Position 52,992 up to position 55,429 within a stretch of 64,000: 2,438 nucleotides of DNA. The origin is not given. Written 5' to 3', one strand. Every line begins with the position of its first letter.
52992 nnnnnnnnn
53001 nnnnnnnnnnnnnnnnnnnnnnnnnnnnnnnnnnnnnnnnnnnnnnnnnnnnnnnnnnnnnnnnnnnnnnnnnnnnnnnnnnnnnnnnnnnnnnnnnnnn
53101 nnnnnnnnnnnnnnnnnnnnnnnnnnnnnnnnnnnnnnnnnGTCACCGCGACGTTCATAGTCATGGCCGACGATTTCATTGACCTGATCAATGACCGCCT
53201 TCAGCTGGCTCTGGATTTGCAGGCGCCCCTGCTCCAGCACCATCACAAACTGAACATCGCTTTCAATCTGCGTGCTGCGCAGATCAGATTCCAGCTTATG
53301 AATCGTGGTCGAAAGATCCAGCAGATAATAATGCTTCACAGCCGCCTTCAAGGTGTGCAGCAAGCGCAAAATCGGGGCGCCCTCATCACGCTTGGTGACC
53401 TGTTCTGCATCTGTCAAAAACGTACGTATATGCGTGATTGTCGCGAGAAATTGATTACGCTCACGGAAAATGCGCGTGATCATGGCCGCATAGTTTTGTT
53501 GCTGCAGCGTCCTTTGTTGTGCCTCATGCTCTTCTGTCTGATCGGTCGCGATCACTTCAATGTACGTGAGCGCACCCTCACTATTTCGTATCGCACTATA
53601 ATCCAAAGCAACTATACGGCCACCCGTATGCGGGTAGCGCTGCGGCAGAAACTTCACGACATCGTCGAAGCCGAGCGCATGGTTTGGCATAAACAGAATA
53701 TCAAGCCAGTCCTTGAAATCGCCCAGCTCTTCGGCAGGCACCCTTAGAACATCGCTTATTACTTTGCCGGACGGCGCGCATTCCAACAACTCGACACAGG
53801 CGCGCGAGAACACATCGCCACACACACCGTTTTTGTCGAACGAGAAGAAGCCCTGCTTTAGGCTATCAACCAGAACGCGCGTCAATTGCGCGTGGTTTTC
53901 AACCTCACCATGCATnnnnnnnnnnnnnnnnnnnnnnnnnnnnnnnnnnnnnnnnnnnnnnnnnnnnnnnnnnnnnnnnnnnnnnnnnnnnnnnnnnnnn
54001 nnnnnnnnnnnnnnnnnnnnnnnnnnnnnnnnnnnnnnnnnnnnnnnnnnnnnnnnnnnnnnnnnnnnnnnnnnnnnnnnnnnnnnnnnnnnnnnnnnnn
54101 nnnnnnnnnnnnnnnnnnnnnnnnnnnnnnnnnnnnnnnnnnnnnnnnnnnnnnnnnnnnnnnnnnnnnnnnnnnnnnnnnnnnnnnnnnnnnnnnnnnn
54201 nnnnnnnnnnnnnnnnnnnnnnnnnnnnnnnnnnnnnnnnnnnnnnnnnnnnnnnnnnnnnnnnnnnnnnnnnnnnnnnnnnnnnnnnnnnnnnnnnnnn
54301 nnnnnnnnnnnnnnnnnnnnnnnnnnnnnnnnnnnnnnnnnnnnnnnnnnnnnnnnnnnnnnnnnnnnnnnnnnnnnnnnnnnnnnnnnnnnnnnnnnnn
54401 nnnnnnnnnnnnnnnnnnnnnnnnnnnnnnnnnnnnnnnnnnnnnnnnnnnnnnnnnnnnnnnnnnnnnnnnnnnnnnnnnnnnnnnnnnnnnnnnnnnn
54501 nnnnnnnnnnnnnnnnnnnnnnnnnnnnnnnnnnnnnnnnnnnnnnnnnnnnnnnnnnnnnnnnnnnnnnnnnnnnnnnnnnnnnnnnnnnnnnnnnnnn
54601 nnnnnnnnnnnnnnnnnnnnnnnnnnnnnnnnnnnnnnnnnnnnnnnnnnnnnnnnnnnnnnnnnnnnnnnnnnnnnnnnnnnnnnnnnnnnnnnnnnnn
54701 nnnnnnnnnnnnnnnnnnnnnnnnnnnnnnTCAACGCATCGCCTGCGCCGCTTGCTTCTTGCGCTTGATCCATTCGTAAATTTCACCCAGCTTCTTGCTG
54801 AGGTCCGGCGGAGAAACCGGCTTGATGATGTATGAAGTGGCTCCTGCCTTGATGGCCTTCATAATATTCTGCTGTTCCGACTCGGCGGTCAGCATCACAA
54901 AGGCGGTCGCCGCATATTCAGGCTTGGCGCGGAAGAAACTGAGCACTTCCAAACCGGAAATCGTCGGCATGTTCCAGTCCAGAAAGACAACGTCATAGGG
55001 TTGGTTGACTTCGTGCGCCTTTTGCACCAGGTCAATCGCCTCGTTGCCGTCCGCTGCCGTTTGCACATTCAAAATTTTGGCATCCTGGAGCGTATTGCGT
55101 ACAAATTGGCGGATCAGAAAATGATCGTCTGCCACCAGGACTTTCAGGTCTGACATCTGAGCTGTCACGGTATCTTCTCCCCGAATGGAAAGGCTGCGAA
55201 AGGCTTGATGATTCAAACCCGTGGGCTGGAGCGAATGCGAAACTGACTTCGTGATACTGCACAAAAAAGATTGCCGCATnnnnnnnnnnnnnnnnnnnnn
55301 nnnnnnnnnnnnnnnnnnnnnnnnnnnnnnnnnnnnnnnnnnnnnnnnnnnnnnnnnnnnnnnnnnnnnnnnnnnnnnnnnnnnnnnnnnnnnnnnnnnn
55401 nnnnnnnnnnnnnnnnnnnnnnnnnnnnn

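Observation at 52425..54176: CheA-family kinase that appears to be its own receptor: TM anchor + PAS-like sensor + HPt + P3/P4 core, no CheW-like P5 domain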

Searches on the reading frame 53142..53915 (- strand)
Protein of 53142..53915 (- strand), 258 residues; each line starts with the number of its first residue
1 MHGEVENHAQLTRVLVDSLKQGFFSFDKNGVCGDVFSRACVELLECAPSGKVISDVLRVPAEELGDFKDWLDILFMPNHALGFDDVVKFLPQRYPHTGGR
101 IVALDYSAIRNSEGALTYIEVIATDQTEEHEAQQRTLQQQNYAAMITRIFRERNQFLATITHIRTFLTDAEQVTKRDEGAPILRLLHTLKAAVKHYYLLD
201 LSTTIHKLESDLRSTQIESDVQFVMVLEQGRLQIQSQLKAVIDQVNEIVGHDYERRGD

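Call 39: predict_structure(alignment_id=A2)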
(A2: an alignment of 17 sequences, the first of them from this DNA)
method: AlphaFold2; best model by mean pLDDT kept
length: 258 residues; sequences in the alignment: 17
mean_pLDDT: 82.4   pTM: 0.53
mean pLDDT of the five models: 82.4, 82.1, 80.9, 78.0, 70.1
residues with pLDDT >= 90: 65; 70-90: 162; 50-70: 11; < 50: 20
segments of 3 or more residues with pLDDT < 50: 1-11, 252-258
pLDDT, mean of each block of 10 residues (from residue 1): 41 53 87 82 88 90 88 83 86 87 88 84 85 79 84 87 91 87 90 87 92 88 92 93 77 44
secondary structure, 60 per line:
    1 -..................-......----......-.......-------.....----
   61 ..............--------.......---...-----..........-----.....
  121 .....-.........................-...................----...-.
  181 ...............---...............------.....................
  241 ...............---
elements in order: H2-19 E21-26 E31-36 H38-44 H53-56 H61-74 H83-89 E93-95 E101-110 E116-125 H127-151 H153-171 H180-195 H199-213 H220-255

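Call 42: fold_search(model_id=the predicted structure, library=pdb)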
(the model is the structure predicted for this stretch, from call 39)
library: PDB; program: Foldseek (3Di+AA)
matches with E <= 10: 969; with E <= 0.001: 26
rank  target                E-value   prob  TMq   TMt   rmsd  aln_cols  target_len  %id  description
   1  9a5d_A                2.9e-06  1.00  0.38  0.18  14.5       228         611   16  Integrative model of WALK-YYCH by crosslinking MS and deep learning (released 2024-09-18)
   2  9p6i_B                1.3e-05  1.00  0.34  0.48  18.7       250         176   16  Crystal Structure of the Histidine Kinase VC2136 from Vibrio cholerae serotype O1 (released 2025-08-20)
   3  9p6i_C                1.5e-05  1.00  0.36  0.52   8.7       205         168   20  Crystal Structure of the Histidine Kinase VC2136 from Vibrio cholerae serotype O1 (released 2025-08-20)
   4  9p6i_A                1.6e-05  1.00  0.39  0.53  11.7       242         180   16  Crystal Structure of the Histidine Kinase VC2136 from Vibrio cholerae serotype O1 (released 2025-08-20)
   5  9p6i_E                5.1e-05  1.00  0.39  0.52  12.1       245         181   16  Crystal Structure of the Histidine Kinase VC2136 from Vibrio cholerae serotype O1 (released 2025-08-20)
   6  8js5_A                6.0e-05  1.00  0.38  0.39   4.5       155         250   14  Dimeric PAS domains of oxygen sensor FixL with ferric unliganded heme (released 2024-06-26)
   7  4i5s_B                6.7e-05  1.00  0.33  0.23  14.1       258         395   12  Structure and function of sensor histidine kinase (released 2013-03-27)
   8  9p6i_G                7.4e-05  1.00  0.39  0.56   8.9       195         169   17  Crystal Structure of the Histidine Kinase VC2136 from Vibrio cholerae serotype O1 (released 2025-08-20)
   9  9p6i_H                7.4e-05  1.00  0.34  0.51  15.2       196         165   19  Crystal Structure of the Histidine Kinase VC2136 from Vibrio cholerae serotype O1 (released 2025-08-20)
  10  8a52_A                7.9e-05  1.00  0.32  0.24  20.9       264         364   13  Crystal structure of a chimeric LOV-Histidine kinase SB2F1 (asymmetrical variant, trigonal form with long c-axis) (released 2023-12-27)
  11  8js5_B                8.8e-05  1.00  0.35  0.36   5.4       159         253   14  Dimeric PAS domains of oxygen sensor FixL with ferric unliganded heme (released 2024-06-26)
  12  8a7h_A                8.8e-05  1.00  0.33  0.25  21.1       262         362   14  Crystal structure of a chimeric LOV-Histidine kinase SB2F1-I66R mutant (light state; asymmetrical variant, trigonal fo (released 2024-01-10)
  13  4i5s_A                1.2e-04  1.00  0.33  0.24  14.1       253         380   12  Structure and function of sensor histidine kinase (released 2013-03-27)
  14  8a3u                  1.2e-04  1.00  0.33  0.25  21.9       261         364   13  Crystal structure of a chimeric LOV-Histidine kinase SB2F1 (symmetrical variant, trigonal form with short c-axis) (released 2023-12-20)
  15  4gcz_B                1.6e-04  1.00  0.33  0.24  18.5       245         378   15  Structure of a blue-light photoreceptor (released 2013-06-19)
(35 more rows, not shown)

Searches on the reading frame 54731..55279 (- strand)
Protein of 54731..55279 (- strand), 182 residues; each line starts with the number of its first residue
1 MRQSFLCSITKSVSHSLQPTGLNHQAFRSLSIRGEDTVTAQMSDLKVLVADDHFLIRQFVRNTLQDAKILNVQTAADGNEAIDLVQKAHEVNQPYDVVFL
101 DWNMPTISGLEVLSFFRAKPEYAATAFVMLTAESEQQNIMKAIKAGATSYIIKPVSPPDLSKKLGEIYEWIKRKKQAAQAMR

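Call 3: search_protein_families(library=pfam, proteins=[window:54731-55279:-], max_evalue=1)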
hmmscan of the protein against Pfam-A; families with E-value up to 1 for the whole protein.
window:54731-55279:- (182 aa): 1 family
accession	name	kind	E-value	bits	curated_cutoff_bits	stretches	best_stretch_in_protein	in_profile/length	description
PF00072.30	Response_reg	-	8.2e-27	94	30.2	1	47-164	1-110/111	Response regulator receiver domain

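Call 4: search_protein_families(library=ncbifam, proteins=[window:54731-55279:-], max_evalue=1)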
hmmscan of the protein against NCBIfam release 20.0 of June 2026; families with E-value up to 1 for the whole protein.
window:54731-55279:- (182 aa): 97 families (the best 25 are shown)
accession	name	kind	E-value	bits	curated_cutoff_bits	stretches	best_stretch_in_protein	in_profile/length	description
NF007901.0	PRK10610.1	equivalog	5.4e-26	91.2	189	1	44-170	5-126/129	chemotaxis response regulator CheY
TIGR02154.1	PhoB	equivalog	1.3e-19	70.4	296.2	1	46-168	4-120/226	phosphate regulon transcriptional regulator PhoB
NF007935.0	PRK10651.1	equivalog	2e-17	63.1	250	1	44-165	6-121/216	two-component system response regulator NarL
NF047465.1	hybrid_HK_LvrA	exception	7.8e-16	57.2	1200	1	25-166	449-582/819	hybrid histidine kinase/response regulator LvrA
NF052445.1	RespRegMctR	equivalog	1e-15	57.7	300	1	45-160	2-111/205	two-component system response regulator MctR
NF001965.0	PRK00742.1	subfamily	1.2e-15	57.6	293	1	43-174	2-126/357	chemotaxis-specific protein-glutamate methyltransferase CheB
NF007708.0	PRK10403.1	equivalog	1.3e-15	57.4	343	1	42-160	4-116/215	nitrate/nitrite response regulator protein NarP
NF041734.1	resp_reg_RppA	equivalog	2e-15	56.8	250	1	46-164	2-114/229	two-component system response regulator RppA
NF052313.1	T9SS_RR_PorX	equivalog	4.2e-15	55.5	300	1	64-160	19-108/513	T9SS response regulator signal transducer PorX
NF008677.0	PRK11697.1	equivalog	5.4e-15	55.4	246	1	45-176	2-124/238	two-component system response regulator BtsR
NF011874.0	PRK15347.1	equivalog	8.9e-15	53.8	852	1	43-164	689-806/921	two component system sensor kinase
NF045944.1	ResRegRpaBCyano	equivalog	9.5e-15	54.6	330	1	48-179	1-123/229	response regulator transcription factor RpaB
NF007018.1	PRK09483.1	equivalog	1.1e-14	54.6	280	1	46-164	3-115/217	UvrY/SirA/GacA family response regulator transcription factor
NF007135.0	PRK09581.1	equivalog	3.7e-14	52.4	474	1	46-161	4-113/457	PleD family two-component system response regulator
NF008469.0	PRK11361.1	equivalog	5e-14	51.8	714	1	46-156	6-108/461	acetoacetate metabolism transcriptional regulator AtoC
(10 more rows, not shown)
